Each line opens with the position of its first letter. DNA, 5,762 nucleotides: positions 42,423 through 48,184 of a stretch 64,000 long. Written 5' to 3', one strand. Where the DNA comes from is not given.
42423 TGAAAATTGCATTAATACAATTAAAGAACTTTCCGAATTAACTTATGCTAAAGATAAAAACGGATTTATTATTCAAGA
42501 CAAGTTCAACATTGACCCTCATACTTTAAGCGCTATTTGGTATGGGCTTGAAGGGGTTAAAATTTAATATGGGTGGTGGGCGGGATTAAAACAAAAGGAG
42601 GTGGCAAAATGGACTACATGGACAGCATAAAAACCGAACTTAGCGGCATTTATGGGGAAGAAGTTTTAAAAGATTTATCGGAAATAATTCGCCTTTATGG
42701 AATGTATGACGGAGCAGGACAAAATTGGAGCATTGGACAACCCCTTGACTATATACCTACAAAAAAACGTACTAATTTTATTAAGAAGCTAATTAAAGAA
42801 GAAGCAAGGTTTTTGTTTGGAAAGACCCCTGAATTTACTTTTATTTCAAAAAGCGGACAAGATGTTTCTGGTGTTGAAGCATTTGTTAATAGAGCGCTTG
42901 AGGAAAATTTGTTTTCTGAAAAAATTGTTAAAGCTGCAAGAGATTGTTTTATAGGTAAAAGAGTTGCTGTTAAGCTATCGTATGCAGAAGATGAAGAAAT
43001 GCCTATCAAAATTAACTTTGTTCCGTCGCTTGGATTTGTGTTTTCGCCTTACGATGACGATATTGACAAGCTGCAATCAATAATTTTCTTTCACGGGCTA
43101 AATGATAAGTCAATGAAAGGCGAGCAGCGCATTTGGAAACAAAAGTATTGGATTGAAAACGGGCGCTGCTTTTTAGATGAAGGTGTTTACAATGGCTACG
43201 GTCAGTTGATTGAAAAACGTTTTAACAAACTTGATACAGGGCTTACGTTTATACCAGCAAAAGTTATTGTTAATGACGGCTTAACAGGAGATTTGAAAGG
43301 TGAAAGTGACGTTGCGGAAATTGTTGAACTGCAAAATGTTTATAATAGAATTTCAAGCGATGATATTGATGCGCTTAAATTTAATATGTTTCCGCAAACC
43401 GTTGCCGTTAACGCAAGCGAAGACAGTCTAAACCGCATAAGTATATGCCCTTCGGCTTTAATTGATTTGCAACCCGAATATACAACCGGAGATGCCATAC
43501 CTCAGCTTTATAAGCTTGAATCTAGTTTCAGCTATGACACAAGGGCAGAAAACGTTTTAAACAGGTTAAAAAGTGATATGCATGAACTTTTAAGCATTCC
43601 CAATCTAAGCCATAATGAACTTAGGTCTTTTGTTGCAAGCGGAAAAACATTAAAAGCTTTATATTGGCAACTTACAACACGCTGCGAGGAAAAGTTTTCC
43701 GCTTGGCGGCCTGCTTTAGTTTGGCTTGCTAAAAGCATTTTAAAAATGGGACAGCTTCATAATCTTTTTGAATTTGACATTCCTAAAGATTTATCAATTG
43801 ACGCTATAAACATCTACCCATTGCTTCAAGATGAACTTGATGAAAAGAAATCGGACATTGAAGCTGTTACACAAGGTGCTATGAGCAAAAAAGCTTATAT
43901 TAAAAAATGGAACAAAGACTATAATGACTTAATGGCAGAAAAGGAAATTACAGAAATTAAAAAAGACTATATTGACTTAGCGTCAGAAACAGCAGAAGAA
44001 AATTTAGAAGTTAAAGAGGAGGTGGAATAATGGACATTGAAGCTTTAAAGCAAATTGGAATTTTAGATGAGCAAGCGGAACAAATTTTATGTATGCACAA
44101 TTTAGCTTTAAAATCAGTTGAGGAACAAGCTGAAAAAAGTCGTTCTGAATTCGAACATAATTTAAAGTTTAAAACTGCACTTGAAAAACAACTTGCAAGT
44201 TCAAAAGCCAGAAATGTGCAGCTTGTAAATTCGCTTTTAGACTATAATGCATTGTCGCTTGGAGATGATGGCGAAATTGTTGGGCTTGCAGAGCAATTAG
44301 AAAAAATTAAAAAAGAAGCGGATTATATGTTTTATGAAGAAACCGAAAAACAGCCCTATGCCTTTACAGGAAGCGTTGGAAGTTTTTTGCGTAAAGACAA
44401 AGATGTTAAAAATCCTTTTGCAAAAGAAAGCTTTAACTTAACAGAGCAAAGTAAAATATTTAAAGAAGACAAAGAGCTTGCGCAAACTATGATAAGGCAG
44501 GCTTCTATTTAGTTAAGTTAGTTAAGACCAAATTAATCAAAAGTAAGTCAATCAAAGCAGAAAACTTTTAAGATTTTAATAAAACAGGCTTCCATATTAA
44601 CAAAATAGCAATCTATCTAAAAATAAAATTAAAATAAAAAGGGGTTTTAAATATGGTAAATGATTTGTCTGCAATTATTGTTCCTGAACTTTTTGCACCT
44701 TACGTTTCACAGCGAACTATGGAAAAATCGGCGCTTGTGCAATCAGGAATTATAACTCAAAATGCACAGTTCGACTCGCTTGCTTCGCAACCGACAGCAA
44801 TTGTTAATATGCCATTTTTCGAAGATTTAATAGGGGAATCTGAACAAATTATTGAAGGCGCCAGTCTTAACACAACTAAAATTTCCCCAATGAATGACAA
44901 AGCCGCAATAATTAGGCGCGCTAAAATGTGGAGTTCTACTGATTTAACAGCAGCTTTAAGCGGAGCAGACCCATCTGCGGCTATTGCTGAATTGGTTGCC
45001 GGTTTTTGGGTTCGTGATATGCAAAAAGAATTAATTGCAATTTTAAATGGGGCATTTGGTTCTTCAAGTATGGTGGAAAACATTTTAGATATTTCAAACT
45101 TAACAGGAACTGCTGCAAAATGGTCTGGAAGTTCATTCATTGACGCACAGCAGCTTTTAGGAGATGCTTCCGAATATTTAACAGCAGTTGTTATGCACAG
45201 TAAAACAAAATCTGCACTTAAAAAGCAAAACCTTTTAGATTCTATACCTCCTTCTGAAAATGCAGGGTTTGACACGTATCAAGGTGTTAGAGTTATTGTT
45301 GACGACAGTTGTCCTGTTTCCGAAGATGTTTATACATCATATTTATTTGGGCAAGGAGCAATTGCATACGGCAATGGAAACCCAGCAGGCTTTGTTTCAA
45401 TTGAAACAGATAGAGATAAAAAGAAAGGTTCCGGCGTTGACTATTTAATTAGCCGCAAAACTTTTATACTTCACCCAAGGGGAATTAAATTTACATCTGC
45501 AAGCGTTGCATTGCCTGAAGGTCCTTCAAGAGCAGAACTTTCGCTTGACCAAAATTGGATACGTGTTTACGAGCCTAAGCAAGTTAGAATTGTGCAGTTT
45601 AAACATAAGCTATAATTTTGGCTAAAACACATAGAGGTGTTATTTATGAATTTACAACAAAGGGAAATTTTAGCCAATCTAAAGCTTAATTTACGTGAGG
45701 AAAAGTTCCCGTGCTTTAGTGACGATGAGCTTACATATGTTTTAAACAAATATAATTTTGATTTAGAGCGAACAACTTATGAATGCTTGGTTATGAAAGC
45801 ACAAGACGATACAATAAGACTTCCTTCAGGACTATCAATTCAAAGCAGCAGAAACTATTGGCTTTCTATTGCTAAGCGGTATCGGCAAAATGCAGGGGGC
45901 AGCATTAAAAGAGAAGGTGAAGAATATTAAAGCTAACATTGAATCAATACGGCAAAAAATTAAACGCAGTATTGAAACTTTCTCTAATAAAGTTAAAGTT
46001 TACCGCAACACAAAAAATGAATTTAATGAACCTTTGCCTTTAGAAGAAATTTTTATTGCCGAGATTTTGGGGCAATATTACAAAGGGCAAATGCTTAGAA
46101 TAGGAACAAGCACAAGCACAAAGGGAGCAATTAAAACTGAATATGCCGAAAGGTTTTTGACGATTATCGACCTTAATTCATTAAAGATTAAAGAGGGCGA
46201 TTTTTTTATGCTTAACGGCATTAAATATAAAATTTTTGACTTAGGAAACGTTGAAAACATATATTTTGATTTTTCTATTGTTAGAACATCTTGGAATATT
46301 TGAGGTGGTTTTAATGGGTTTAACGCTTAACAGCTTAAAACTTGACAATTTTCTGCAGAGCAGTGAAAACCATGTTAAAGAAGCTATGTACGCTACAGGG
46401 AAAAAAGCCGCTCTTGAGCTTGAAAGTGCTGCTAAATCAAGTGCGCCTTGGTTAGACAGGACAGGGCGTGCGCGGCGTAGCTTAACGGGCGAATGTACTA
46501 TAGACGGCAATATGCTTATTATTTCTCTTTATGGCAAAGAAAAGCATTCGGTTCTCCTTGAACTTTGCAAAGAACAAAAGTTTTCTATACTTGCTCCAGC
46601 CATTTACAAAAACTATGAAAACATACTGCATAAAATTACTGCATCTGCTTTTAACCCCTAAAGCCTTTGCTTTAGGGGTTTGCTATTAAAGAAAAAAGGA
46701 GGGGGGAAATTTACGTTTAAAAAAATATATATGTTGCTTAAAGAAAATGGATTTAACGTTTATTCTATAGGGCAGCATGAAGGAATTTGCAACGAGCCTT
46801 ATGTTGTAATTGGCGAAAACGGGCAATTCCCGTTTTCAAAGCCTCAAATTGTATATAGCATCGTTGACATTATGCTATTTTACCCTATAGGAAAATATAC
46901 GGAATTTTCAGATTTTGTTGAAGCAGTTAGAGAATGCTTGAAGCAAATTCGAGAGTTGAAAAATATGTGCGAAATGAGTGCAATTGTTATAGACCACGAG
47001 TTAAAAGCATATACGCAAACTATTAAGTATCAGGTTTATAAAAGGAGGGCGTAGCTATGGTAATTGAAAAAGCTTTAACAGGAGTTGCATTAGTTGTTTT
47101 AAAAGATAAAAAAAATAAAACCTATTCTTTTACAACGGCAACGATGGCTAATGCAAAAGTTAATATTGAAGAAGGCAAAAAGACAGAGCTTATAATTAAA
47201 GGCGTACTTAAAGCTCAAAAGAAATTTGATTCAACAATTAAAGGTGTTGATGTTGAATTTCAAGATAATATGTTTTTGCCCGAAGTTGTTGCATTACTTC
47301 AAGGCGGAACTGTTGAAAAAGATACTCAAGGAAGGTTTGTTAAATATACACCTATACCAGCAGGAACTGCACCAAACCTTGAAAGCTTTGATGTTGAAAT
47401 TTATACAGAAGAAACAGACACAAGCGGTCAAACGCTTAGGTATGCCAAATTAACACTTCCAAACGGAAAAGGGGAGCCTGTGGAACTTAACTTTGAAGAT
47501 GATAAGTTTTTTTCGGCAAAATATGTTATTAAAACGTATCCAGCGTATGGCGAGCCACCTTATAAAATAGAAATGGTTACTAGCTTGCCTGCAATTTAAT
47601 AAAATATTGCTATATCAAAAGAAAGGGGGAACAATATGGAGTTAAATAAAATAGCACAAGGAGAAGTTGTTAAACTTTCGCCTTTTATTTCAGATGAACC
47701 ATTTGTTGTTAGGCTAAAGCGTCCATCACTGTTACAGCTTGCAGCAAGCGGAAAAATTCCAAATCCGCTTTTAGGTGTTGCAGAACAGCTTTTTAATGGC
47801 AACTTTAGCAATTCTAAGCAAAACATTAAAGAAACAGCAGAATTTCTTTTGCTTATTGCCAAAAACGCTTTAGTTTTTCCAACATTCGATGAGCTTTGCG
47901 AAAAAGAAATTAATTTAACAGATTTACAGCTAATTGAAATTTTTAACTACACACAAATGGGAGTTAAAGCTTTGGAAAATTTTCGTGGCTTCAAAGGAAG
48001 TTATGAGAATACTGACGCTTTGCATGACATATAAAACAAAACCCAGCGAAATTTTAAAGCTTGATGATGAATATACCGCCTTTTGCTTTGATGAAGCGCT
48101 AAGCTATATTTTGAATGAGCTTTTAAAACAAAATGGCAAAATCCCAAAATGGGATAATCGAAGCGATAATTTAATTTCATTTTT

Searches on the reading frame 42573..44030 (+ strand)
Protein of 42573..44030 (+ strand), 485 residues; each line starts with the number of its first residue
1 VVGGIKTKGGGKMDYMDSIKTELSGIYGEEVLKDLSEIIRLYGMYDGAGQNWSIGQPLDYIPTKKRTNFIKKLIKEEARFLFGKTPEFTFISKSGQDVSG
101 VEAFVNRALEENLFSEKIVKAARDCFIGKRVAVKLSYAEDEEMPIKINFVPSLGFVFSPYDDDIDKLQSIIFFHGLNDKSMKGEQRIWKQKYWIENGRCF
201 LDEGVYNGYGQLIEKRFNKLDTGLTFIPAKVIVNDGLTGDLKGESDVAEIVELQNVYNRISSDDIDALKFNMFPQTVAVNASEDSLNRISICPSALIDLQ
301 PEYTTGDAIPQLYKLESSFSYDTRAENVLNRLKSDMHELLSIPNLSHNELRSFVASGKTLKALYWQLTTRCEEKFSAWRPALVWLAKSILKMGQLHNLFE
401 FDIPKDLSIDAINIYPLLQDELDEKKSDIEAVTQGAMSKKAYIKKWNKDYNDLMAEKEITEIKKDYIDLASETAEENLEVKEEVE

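Call 10: search_protein_families(library=pfam, proteins=[window:42573-44030:+])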
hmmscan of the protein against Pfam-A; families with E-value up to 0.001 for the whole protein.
window:42573-44030:+ (485 aa): 1 family
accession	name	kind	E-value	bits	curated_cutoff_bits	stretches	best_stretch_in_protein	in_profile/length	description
PF05133.19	SPP1_portal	-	4.8e-28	98.7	25.5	1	33-464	10-408/416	Phage portal protein, SPP1 Gp6-like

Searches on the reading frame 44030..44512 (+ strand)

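Call 10: search_protein_families(library=pfam, proteins=[window:44030-44512:+])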
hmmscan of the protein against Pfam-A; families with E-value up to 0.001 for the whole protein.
window:44030-44512:+ (160 aa): 1 family
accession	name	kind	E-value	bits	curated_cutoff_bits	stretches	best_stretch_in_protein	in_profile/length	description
PF06810.17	Phage_scaffold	-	1.2e-14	55.1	35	1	31-109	76-156/170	Phage capsid assembly scaffolding protein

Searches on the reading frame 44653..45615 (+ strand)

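Call 10: search_protein_families(library=pfam, proteins=[window:44653-45615:+])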
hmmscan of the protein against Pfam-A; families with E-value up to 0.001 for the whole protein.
window:44653-45615:+ (320 aa): 1 family
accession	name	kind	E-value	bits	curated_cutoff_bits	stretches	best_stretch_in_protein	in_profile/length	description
PF20036.5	Gp13-like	-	1.8e-09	37.8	26.4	1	108-307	107-304/313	Major capsid protein 13-like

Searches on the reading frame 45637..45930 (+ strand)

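Call 45: search_protein_families(library=phrogs, proteins=[window:45637-45930:+], max_evalue=0.001)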
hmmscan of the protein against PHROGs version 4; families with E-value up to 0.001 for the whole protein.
window:45637-45930:+ (97 aa): 1 family
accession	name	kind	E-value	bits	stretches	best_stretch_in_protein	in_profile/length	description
phrog_4020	-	unknown function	2.4e-19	70.4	1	10-87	4-81/103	-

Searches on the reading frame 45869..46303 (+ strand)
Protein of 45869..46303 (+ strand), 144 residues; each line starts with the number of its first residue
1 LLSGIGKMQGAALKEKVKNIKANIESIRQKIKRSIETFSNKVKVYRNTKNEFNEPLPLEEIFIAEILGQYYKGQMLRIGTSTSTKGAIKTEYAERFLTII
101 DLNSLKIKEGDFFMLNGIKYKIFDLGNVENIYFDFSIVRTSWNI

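Call 45: search_protein_families(library=phrogs, proteins=[window:45869-46303:+], max_evalue=0.001)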
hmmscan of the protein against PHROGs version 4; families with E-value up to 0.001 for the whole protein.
window:45869-46303:+ (144 aa): 1 family
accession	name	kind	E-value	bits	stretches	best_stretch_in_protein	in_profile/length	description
phrog_8435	-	unknown function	2.2e-28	99.7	1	23-139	5-118/120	-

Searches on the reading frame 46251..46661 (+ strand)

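Call 45: search_protein_families(library=phrogs, proteins=[window:46251-46661:+], max_evalue=0.001)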
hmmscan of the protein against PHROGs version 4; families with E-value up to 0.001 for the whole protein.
window:46251-46661:+ (136 aa): 1 family
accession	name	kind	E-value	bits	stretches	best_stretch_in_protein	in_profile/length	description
phrog_5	-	connector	3.5e-05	24.8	1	30-124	104-196/239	tail completion or Neck1 protein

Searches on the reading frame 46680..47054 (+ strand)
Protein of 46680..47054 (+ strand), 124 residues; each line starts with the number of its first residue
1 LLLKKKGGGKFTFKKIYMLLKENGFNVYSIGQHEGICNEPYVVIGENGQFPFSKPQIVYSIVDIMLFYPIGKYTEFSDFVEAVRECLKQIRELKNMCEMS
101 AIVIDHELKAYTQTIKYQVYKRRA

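Call 45: search_protein_families(library=phrogs, proteins=[window:46680-47054:+], max_evalue=0.001)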
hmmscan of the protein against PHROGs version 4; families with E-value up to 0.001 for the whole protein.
window:46680-47054:+ (124 aa): 2 families
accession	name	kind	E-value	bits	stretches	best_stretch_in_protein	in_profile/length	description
phrog_7585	-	unknown function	1.6e-34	120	1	12-121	26-135/139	-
phrog_176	-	connector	0.00076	20.5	0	13-100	10-100/131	tail terminator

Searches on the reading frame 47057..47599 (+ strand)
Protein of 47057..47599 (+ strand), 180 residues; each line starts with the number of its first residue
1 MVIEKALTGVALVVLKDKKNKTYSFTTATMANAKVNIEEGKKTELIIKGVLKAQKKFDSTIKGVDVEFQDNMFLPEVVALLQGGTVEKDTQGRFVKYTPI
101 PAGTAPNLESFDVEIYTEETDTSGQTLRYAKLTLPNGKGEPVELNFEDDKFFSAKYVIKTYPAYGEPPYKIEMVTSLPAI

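Call 45: search_protein_families(library=phrogs, proteins=[window:47057-47599:+], max_evalue=0.001)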
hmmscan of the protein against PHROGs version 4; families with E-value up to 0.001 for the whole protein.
window:47057-47599:+ (180 aa): 1 family
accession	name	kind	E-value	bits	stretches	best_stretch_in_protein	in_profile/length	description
phrog_6686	-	tail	1.9e-42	146.3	1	4-179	5-180/271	tail tube protein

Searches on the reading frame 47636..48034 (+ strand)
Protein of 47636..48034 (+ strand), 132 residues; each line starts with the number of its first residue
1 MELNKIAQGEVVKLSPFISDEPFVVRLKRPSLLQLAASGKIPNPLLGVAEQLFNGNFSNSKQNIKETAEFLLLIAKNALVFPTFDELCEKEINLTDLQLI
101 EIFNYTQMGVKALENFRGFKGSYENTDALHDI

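Call 45: search_protein_families(library=phrogs, proteins=[window:47636-48034:+], max_evalue=0.001)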
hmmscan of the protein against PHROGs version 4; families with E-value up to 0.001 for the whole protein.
window:47636-48034:+ (132 aa): 1 family
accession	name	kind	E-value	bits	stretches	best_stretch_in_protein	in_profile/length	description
phrog_6280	-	unknown function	2e-36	126.2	1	2-125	11-135/154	-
